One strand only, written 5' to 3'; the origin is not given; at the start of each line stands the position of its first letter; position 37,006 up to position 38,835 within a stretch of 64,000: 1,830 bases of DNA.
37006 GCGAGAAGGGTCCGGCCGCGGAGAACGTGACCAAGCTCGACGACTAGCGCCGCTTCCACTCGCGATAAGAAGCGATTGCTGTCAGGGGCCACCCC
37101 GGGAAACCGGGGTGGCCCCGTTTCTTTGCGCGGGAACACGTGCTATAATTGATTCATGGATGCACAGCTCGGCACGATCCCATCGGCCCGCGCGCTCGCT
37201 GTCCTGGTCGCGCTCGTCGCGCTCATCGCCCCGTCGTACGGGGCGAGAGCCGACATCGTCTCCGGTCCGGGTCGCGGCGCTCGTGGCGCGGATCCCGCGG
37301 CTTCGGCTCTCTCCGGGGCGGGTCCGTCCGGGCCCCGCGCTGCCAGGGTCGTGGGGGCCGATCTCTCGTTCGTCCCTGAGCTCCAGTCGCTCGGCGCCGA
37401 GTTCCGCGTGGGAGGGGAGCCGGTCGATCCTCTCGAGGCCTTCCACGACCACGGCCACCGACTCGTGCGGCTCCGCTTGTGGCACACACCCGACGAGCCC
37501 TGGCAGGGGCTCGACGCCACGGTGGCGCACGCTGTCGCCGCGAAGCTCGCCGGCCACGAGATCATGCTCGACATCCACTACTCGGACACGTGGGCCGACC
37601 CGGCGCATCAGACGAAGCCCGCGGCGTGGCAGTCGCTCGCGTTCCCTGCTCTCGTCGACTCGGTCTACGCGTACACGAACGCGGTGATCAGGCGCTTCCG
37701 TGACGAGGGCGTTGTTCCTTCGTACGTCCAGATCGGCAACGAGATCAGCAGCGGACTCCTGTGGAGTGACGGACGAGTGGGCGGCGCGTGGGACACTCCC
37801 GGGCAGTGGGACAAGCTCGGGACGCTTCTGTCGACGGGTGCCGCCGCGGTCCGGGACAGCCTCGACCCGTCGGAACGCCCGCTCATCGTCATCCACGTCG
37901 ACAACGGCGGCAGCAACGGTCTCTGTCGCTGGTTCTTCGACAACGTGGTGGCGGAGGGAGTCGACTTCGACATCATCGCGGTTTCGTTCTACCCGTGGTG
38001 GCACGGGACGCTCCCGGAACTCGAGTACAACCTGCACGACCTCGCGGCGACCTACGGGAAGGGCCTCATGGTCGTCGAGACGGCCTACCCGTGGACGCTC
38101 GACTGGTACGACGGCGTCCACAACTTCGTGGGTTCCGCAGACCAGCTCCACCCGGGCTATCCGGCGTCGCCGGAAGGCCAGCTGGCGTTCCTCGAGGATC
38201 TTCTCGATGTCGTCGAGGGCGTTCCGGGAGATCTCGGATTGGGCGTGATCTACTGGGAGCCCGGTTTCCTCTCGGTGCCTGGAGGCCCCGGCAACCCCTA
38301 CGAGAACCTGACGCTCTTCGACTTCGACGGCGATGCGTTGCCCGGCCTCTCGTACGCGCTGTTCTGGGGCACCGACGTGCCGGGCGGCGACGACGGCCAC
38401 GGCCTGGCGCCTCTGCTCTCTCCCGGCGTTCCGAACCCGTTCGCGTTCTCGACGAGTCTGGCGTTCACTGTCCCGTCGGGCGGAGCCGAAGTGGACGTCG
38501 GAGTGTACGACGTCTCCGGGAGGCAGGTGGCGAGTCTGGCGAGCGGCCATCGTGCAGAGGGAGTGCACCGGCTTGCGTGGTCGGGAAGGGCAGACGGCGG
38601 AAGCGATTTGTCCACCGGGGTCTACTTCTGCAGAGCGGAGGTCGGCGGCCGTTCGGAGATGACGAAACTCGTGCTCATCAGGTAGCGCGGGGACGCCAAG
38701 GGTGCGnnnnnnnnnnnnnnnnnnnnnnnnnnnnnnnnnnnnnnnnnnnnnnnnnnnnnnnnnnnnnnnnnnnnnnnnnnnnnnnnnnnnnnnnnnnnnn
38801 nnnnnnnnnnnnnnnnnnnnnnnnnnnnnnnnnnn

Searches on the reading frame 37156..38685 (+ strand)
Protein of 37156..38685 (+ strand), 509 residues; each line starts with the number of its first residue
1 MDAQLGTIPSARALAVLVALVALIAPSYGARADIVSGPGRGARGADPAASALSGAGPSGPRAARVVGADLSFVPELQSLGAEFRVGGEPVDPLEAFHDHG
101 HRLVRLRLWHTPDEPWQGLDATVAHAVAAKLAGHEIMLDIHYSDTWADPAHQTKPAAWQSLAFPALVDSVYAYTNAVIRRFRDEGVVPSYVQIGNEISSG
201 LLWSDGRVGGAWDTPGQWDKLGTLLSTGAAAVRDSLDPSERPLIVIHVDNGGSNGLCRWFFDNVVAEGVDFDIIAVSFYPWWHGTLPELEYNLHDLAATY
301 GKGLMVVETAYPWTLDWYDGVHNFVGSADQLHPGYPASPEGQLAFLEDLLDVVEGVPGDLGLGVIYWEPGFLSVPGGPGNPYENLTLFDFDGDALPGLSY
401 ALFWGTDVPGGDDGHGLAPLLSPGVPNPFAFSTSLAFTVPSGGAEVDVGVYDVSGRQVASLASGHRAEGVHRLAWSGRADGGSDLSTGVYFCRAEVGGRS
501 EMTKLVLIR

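Call 83: search_protein_families(library=pfam, proteins=[window:37156-38685:+], max_evalue=0.00001)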
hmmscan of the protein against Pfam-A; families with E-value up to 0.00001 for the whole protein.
window:37156-38685:+ (509 aa): 2 families
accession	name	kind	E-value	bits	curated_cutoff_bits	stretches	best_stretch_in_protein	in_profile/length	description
PF07745.19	Glyco_hydro_53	-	6.1e-96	321.8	24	1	66-399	2-338/340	Glycosyl hydrolase family 53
PF13860.13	FlgD_ig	-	8.7e-09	35.7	27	1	433-494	12-73/79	FlgD Ig-like domain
